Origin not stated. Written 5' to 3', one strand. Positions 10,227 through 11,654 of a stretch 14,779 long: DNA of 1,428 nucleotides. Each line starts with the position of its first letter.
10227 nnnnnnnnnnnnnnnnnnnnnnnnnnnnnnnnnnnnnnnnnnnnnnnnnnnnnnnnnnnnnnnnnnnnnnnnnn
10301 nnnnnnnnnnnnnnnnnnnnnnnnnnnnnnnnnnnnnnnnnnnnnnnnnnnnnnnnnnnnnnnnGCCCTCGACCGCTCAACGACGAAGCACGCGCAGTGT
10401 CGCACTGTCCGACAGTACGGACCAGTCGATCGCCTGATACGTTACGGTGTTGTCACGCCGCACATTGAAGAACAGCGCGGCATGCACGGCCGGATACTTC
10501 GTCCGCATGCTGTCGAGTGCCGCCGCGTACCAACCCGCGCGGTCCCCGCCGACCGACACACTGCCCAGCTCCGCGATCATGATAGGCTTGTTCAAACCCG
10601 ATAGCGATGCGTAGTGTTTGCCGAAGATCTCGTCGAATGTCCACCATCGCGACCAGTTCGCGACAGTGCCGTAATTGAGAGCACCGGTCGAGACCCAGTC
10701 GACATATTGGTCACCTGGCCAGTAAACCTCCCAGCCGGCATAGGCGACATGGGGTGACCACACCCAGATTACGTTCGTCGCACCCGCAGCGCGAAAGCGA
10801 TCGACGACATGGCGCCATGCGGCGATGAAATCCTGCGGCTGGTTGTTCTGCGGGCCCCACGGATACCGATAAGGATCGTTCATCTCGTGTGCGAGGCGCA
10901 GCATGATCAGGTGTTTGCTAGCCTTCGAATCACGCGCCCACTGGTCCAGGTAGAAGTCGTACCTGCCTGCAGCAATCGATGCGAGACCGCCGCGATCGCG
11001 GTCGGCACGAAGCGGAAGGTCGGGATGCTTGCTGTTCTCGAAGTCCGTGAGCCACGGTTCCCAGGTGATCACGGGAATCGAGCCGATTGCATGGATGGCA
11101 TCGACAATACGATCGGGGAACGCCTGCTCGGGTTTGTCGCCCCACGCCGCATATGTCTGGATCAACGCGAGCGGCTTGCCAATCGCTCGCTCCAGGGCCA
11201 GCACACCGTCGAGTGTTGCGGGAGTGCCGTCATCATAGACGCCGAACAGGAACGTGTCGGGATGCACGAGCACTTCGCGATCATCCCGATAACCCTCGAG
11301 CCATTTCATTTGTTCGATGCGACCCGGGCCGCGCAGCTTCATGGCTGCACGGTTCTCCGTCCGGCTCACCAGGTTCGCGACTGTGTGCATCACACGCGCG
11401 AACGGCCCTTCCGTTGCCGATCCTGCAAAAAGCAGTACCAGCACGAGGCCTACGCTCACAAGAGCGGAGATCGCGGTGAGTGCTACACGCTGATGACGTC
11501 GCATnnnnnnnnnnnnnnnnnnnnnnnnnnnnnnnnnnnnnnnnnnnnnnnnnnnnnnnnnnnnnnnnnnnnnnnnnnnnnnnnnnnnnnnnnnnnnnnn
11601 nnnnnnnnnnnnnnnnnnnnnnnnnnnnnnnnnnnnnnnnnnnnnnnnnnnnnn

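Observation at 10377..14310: Compact three-gene synthase-dependent exopolysaccharide module: TPR/beta-barrel porin, GT2 synthase and GH26-like hydrolase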

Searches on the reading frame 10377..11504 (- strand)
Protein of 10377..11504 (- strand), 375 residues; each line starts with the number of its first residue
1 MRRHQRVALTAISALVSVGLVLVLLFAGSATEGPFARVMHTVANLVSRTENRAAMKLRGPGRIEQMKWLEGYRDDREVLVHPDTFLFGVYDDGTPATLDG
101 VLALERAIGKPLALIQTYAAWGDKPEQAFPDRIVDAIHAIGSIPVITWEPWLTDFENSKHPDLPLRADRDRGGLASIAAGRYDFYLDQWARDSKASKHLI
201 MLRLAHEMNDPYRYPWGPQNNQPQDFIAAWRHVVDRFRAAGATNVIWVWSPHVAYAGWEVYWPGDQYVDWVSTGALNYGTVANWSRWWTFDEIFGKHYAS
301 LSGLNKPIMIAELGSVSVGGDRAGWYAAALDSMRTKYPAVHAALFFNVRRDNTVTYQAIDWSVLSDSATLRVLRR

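Call 7: search_protein_families(library=pfam, proteins=[window:10377-11504:-], max_evalue=0.01)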
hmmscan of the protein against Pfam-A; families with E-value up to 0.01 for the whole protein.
window:10377-11504:- (375 aa): 1 family
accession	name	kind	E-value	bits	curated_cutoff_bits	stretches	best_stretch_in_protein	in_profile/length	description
PF02156.21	Glyco_hydro_26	-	3.1e-08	33.8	20.2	1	189-283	142-236/311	Glycosyl hydrolase family 26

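Call 8: search_protein_families(library=ncbifam, proteins=[window:10377-11504:-], max_evalue=0.01)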
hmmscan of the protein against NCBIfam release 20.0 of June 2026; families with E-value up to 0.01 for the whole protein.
window:10377-11504:- (375 aa): 0 families

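Call 9: search_solved_structures(query=window:10377-11504:-, max_evalue=1, show_alignments=2)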
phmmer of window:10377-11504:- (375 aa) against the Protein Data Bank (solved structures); distinct sequences matched with E-value up to 1: 16.
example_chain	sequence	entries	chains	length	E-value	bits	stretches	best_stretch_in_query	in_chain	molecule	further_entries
2bvd_A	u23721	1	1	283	5.2e-39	137.6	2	176-351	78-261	ENDOGLUCANASE H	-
2v3g_A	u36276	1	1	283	5.3e-39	137.6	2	176-351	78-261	ENDOGLUCANASE H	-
2vi0_A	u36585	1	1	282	5.4e-39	137.5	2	176-352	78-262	Endoglucanase H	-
2bv9_A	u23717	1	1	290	5.8e-39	137.4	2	176-351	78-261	ENDOGLUCANASE H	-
2cip_A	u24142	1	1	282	1.4e-38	136.1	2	176-351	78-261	ENDOGLUCANASE H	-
6zpl_C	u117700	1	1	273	3.5e-38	134.8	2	176-351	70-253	Endoglucanase H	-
2cit_A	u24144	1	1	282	4.5e-38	134.5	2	176-351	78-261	ENDOGLUCANASE H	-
8xvi_R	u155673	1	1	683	1e-36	130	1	94-351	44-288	Endoglucanase H,Endothelin-1 receptor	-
7xp4_R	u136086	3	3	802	1.4e-36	129.6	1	94-351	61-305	Endoglucanase H,Taste receptor type 2 member 46,Endoglucanase H,Taste receptor type 2 memb | Endoglucanase H,Taste receptor type 2 member 46,Bitter taste recept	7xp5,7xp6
8xvj_R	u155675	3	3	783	1.6e-36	129.4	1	94-351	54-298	Endoglucanase H,Endothelin-1 receptor,Soluble cytochrome b562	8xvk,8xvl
2ddx_A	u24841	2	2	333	1e-05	27.9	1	172-286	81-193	beta-1,3-xylanase | Beta-1,3-xylanase XYL4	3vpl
4zxo_A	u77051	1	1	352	3.5e-05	26.2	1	202-364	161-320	Glycosyl hydrolase family 26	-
4yn5_A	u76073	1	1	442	6.9e-05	25.2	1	200-303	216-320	Mannan endo-1,4-beta-mannosidase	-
2whk_A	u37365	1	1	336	0.0031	19.8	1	200-347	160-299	MANNAN ENDO-1,4-BETA-MANNOSIDASE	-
7eet_A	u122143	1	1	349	0.0067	18.7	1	200-338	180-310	Mannanase KMAN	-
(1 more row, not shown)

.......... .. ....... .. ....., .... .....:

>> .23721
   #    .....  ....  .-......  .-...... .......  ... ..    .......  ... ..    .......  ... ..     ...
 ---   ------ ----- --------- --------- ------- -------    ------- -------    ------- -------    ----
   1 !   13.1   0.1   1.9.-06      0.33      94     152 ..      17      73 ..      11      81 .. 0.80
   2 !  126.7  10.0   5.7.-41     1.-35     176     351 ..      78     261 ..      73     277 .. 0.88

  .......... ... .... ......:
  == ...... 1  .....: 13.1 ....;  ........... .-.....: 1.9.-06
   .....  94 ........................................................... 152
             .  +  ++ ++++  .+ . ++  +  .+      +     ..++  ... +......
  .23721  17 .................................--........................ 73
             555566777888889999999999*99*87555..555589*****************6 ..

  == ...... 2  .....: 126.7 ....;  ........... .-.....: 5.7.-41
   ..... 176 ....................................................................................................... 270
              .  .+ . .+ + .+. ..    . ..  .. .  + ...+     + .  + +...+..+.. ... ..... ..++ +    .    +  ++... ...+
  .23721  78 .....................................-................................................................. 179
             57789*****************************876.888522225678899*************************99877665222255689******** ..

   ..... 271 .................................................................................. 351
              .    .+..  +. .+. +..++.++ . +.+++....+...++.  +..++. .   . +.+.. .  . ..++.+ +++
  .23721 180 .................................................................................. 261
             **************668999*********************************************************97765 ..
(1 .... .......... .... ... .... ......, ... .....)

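Call 13: find_encoding_contigs(protein=window:10377-11504:-, flank=10000, max_places=6)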
Protein window:10377-11504:- (375 aa): no gene with exactly this product is on record in the collection.

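Call 15: find_homologous_proteins(query=window:10377-11504:-)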
Query window:10377-11504:- (375 aa): 2347 proteins with E <= 0.001 among 8000 candidates; the best 120 are listed.
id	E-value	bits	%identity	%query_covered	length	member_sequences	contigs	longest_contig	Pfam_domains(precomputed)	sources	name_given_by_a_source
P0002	7.4e-257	870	100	100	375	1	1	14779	PF02156.22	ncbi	ncbi:MAG: glycosyl hydrolase [Longimicrobiales bacterium]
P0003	1.1e-191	655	72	100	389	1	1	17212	PF02156.22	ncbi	-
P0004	6.9e-188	643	71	100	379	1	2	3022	PF02156.22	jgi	jgi:hypothetical protein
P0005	6.1e-182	623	69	100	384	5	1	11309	PF02156.22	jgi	jgi:hypothetical protein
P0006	1.4e-181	622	70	98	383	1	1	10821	PF02156.22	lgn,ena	-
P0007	4.0e-178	610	68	100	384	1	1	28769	PF02156.22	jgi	jgi:hypothetical protein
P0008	7.5e-178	610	68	100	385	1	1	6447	PF02156.22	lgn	-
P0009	3.0e-176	604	67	100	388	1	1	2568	PF02156.22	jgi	jgi:hypothetical protein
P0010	1.6e-163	562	64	100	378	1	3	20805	PF02156.22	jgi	-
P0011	2.3e-158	545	61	100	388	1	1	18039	PF02156.22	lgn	-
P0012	5.6e-158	544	61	100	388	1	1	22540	PF02156.22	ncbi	ncbi:hypothetical protein BH23GEM10_BH23GEM10_01390 [soil metagenome]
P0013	7.6e-158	544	63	100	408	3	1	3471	PF02156.22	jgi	jgi:hypothetical protein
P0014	9.4e-158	543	63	100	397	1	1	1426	PF02156.22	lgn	-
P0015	1.4e-157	543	61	100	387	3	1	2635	PF02156.22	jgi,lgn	jgi:hypothetical protein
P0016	3.7e-157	541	62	100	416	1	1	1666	PF02156.22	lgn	-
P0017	6.5e-157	541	61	100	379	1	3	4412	PF02156.22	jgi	jgi:hypothetical protein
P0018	3.1e-156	538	61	99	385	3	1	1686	PF02156.22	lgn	-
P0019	1.7e-155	536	63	95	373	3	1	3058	PF02156.22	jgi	jgi:hypothetical protein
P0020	2.8e-155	535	61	100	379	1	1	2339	PF02156.22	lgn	-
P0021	6.7e-155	534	59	100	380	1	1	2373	PF02156.22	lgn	-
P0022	6.8e-155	534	59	100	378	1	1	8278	PF02156.22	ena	-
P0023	1.5e-154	533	59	100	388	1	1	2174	PF02156.22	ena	-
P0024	1.8e-154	533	61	100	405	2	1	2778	PF02156.22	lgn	-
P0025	3.3e-154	532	61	100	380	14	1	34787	PF02156.22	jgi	jgi:hypothetical protein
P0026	3.7e-154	532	61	100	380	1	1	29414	PF02156.22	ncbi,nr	ncbi:MAG TPA: glycosyl hydrolase [Longimicrobiales bacterium]|nr:glycosyl hydrolase [Longimicrobiale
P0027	3.9e-154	531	59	100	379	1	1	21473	PF02156.22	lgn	-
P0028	4.5e-154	531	60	100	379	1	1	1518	PF02156.22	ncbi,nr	ncbi:MAG TPA: glycosyl hydrolase [Longimicrobiales bacterium]|nr:glycosyl hydrolase [Longimicrobiale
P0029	8.3e-154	530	59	100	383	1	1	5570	PF02156.22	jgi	jgi:hypothetical protein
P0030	1.1e-153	530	59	100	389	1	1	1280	PF02156.22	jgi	jgi:hypothetical protein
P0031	1.3e-153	530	59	100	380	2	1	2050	PF02156.22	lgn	-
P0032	1.3e-153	530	60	100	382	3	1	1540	PF02156.22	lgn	-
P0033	1.9e-153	529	60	100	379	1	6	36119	PF02156.22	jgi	jgi:hypothetical protein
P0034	2.6e-153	529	60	98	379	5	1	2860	PF02156.22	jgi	jgi:hypothetical protein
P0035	5.0e-153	528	61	100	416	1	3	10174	PF02156.22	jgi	-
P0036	1.2e-152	527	60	100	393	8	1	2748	PF02156.22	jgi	-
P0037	1.5e-152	526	59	100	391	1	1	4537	PF02156.22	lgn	-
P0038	2.7e-152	525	59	100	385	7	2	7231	PF02156.22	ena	-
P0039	3.6e-152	525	59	100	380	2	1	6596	PF02156.22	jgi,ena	-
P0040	3.7e-152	525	59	100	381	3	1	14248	PF02156.22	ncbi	-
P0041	3.7e-152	525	59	100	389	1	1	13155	PF02156.22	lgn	-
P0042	5.2e-152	524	61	100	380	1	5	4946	PF02156.22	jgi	jgi:hypothetical protein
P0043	7.9e-152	524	58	100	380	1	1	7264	PF02156.22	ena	-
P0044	7.9e-152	524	58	100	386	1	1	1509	PF02156.22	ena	-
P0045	8.4e-152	524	61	98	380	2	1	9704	PF02156.22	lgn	-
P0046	9.9e-152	524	58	100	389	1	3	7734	PF02156.22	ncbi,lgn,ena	-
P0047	1.0e-151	524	61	100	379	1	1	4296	PF02156.22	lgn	-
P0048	1.1e-151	523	58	100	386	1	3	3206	PF02156.22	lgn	-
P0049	1.3e-151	523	58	100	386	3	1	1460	PF02156.22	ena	-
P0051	2.0e-151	523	58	100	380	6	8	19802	PF02156.22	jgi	jgi:hypothetical protein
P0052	3.4e-151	522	58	100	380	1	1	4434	PF02156.22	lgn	-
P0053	3.7e-151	522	57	100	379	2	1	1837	PF02156.22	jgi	jgi:hypothetical protein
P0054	4.0e-151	522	59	100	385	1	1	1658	PF02156.22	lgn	-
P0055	6.5e-151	521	58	100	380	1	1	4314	PF02156.22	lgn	-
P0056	7.3e-151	521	60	100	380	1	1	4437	PF02156.22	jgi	jgi:hypothetical protein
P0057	9.2e-151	520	58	100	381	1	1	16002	PF02156.22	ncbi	ncbi:MAG: glycosyl hydrolase [Gemmatimonadota bacterium]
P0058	9.2e-151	520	59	100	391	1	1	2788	PF02156.22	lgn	-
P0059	3.1e-150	519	58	100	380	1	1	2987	PF02156.22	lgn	-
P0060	3.4e-150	519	59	100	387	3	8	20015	PF02156.22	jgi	jgi:hypothetical protein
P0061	3.8e-150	518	59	98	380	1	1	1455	PF02156.22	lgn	-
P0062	7.7e-150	517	57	100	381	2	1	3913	PF02156.22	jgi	jgi:hypothetical protein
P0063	8.0e-150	517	60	100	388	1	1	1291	PF02156.22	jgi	-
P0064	9.0e-150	517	59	98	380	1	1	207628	PF02156.22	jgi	jgi:hypothetical protein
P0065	9.0e-150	517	59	100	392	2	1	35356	PF02156.22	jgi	-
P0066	1.1e-149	517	61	92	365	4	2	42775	PF02156.22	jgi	jgi:hypothetical protein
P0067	3.5e-149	515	60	94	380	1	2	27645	PF02156.22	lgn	-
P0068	3.9e-149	515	57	100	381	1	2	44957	PF02156.22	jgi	jgi:hypothetical protein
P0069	4.0e-149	515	60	100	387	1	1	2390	PF02156.22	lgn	-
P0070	5.2e-149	515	58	100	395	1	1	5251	PF02156.22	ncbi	-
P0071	8.9e-149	514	59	100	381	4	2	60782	PF02156.22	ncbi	ncbi:MAG: glycoside hydrolase family 26 protein [Gemmatimonadales bacterium]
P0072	1.2e-148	513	58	100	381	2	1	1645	PF02156.22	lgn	-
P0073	1.4e-148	513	58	100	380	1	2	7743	PF02156.22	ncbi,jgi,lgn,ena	-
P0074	1.7e-148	513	59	100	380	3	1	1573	PF02156.22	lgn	-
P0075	3.3e-148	512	59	100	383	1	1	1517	PF02156.22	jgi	jgi:hypothetical protein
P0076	4.2e-148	512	58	100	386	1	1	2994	PF02156.22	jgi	jgi:hypothetical protein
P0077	4.9e-148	511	59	100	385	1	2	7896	PF02156.22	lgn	-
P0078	8.5e-148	511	58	100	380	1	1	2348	PF02156.22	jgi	jgi:hypothetical protein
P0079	8.7e-148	511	58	100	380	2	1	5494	PF02156.22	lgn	-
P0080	9.0e-148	511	59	97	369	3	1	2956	PF02156.22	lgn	-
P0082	1.7e-147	510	57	100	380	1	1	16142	PF02156.22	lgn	-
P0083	3.2e-147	509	58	100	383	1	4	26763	PF02156.22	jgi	jgi:hypothetical protein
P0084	3.9e-147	508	60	99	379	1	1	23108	PF02156.22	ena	-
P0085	4.0e-147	508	57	100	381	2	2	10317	PF02156.22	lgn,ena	-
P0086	4.1e-147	508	57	100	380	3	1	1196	PF02156.22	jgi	-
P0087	4.4e-147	508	58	100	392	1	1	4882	PF02156.22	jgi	jgi:hypothetical protein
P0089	6.8e-147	508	58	100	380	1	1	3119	PF02156.22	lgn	-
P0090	7.1e-147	508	60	98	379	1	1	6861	PF02156.22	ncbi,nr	ncbi:MAG TPA: glycosyl hydrolase [Longimicrobiales bacterium]|nr:glycosyl hydrolase [Longimicrobiale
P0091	8.8e-147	507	57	100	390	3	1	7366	PF02156.22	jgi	jgi:hypothetical protein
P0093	1.7e-146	506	55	100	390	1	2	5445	PF02156.22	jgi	jgi:hypothetical protein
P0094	2.8e-146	506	59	100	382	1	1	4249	PF02156.22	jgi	jgi:xanthosine utilization system XapX-like protein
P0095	1.0e-145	504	57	100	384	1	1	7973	PF02156.22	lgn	-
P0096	1.2e-145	504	57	98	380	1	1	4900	PF02156.22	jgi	jgi:hypothetical protein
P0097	1.6e-145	503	58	100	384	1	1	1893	PF02156.22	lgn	-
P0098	1.7e-145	503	59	100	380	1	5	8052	PF02156.22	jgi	jgi:hypothetical protein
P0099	2.1e-145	503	58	100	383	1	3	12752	PF02156.22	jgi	jgi:hypothetical protein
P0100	2.1e-145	503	58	100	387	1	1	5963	PF02156.22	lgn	-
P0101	2.6e-145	502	58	100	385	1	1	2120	PF02156.22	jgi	jgi:hypothetical protein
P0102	3.0e-145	502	57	100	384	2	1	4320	PF02156.22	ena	-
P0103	3.6e-145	502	55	100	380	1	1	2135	PF02156.22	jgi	jgi:hypothetical protein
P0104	4.6e-145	502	58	99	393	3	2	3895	PF02156.22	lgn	-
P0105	4.8e-145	502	59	98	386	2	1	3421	PF02156.22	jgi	jgi:hypothetical protein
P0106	7.9e-145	501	59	98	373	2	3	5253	PF02156.22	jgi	jgi:hypothetical protein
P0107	7.9e-145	501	57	100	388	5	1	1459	PF02156.22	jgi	jgi:hypothetical protein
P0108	8.5e-145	501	61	97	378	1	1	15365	PF02156.22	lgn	-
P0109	9.4e-145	501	56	100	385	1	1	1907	PF02156.22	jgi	jgi:hypothetical protein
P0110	1.8e-144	500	56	100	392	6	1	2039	PF02156.22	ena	-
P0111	2.4e-144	499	58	100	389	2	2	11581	PF02156.22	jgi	jgi:hypothetical protein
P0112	2.5e-144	499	58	98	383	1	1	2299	PF02156.22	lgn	-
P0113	2.7e-144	499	58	100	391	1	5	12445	PF02156.22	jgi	jgi:hypothetical protein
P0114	2.8e-144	499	58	100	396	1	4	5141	PF02156.22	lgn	-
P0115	3.1e-144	499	59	98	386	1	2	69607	PF02156.22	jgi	jgi:hypothetical protein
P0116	3.2e-144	499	58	99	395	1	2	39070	PF02156.22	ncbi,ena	-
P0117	4.5e-144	498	58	99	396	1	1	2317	PF02156.22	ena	-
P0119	9.0e-144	497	56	99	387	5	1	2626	PF02156.22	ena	-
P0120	1.3e-143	497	58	100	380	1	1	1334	PF02156.22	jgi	-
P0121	1.8e-143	496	57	100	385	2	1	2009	PF02156.22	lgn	-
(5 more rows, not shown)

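Call 16: find_encoding_contigs(protein=P0064, flank=8000, max_places=2)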
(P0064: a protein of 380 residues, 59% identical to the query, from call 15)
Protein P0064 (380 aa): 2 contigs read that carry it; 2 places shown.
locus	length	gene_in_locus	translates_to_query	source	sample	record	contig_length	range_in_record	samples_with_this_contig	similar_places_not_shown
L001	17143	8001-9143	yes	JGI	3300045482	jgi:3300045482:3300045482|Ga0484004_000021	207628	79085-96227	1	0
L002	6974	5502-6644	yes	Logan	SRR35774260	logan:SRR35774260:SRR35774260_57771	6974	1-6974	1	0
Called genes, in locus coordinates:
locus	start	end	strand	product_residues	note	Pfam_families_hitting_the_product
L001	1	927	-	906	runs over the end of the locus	PF13620:CarboxypepD_reg, PF13715:CarbopepD_reg_2, PF07715:Plug, PF00593:TonB_dep_Rec_b-barrel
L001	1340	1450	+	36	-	-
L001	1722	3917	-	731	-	PF00989:PAS, PF08448:PAS_4, PF08447:PAS_3 (weak), PF00512:HisKA (weak), PF02518:HATPase_c, PF00072:Response_reg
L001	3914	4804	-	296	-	PF00497:SBP_bac_3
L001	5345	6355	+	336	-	-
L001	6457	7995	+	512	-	PF00535:Glycos_transf_2, PF13506:Glyco_transf_21, PF13641:Glyco_tranf_2_3, PF13632:Glyco_trans_2_3, PF03552:Cellulose_synt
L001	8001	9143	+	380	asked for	PF02156:Glyco_hydro_26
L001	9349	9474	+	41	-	PF12161:HsdM_N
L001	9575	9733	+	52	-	-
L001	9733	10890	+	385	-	PF06114:Peptidase_M78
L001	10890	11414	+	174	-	PF14367:DUF4411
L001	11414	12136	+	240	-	-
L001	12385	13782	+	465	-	PF01979:Amidohydro_1, PF07969:Amidohydro_3 (weak)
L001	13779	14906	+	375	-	PF02163:Peptidase_M50, PF00571:CBS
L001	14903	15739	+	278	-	PF00293:NUDIX (weak)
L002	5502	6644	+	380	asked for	PF02156:Glyco_hydro_26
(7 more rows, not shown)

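Call 17: find_encoding_contigs(protein=P0071, flank=8000, max_places=2)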
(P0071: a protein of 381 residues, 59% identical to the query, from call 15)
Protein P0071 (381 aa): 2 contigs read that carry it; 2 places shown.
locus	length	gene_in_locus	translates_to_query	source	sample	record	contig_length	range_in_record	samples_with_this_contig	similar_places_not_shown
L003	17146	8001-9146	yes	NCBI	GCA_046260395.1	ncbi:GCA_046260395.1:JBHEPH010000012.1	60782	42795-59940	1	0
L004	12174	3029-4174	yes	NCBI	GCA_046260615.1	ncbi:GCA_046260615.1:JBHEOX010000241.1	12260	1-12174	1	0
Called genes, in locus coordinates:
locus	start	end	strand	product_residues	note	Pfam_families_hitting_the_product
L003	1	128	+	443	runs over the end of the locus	PF00072:Response_reg, PF00158:Sigma54_activat, PF14532:Sigma54_activ_2, PF07728:AAA_5 (weak), PF25601:AAA_lid_14, PF02954:HTH_8 (weak)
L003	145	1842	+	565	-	PF00672:HAMP, PF00512:HisKA, PF02518:HATPase_c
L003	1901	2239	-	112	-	PF02452:PemK_toxin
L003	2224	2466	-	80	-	PF23434:DUF7120 (weak), PF01402:RHH_1 (weak)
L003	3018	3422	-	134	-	PF01850:PIN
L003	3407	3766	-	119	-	-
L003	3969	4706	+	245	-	-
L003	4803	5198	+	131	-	PF07883:Cupin_2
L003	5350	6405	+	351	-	-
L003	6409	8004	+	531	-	PF00535:Glycos_transf_2, PF13641:Glyco_tranf_2_3, PF13506:Glyco_transf_21, PF13632:Glyco_trans_2_3, PF03552:Cellulose_synt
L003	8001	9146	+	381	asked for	PF02156:Glyco_hydro_26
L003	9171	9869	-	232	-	PF00082:Peptidase_S8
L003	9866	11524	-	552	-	PF00664:ABC_membrane, PF00005:ABC_tran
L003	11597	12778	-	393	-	-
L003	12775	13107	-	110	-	PF08992:QH-AmDH_gamma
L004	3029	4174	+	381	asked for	PF02156:Glyco_hydro_26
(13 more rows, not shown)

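Call 18: find_encoding_contigs(protein=P0003, flank=8000, max_places=2)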
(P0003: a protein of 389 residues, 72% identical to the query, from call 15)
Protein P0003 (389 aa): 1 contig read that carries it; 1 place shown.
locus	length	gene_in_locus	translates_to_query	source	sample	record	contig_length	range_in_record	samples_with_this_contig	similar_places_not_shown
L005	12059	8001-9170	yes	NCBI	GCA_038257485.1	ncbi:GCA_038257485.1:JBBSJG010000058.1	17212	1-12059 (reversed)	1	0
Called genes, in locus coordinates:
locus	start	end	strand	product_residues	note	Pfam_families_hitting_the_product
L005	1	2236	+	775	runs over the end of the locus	PF00672:HAMP, PF08448:PAS_4 (weak), PF00512:HisKA, PF02518:HATPase_c, PF00072:Response_reg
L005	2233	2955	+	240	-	PF14014:DUF4230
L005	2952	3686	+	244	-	PF00702:Hydrolase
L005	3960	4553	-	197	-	-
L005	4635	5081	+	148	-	PF00472:RF-1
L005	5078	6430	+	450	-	PF23914:TPR_CcmH_CycH, PF13428:TPR_14 (faint), PF13432:TPR_16, PF07719:TPR_2 (weak), PF14559:TPR_19 (weak)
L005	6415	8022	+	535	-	PF13641:Glyco_tranf_2_3, PF00535:Glycos_transf_2, PF13506:Glyco_transf_21, PF13632:Glyco_trans_2_3, PF03552:Cellulose_synt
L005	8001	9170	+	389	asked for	PF02156:Glyco_hydro_26 (weak)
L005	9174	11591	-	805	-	PF12704:MacB_PCD, PF02687:FtsX, PF12704:MacB_PCD, PF02687:FtsX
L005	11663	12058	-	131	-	?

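Call 62: predict_structure(alignment_id=A5)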
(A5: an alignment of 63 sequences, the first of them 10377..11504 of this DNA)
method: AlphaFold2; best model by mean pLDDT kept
length: 375 residues; sequences in the alignment: 63
mean_pLDDT: 89.7   pTM: 0.83
mean pLDDT of the five models: 89.7, 87.5, 87.1, 87.1, 86.4
residues with pLDDT >= 90: 280; 70-90: 58; 50-70: 31; < 50: 6
segments of 3 or more residues with pLDDT < 50: 30-33
pLDDT, mean of each block of 10 residues (from residue 1): 79 84 64 52 58 54 89 97 96 93 93 97 94 95 97 93 90 96 98 96 94 91 97 98 98 94 98 95 89 96 98 93 97 95 96 84 94 93
secondary structure, 60 per line:
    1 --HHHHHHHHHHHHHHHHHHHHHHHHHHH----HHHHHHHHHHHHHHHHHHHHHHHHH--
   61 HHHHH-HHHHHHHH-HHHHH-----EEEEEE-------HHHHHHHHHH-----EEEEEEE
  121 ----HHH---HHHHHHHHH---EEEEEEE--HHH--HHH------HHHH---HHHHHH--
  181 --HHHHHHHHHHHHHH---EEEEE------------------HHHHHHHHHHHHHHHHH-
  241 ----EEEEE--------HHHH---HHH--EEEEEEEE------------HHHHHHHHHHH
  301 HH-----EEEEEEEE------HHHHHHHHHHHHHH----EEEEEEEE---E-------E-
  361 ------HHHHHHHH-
elements in order: H3-29 H34-58 H61-65 H67-74 H76-80 E86-91 H99-108 E114-120 H131-139 E143-149 H166-169 H173-178 H183-196 E200-204 H223-239 E245-249 H258-261 E270-277 H290-302 E308-315 H322-335 E340-347 H367-374
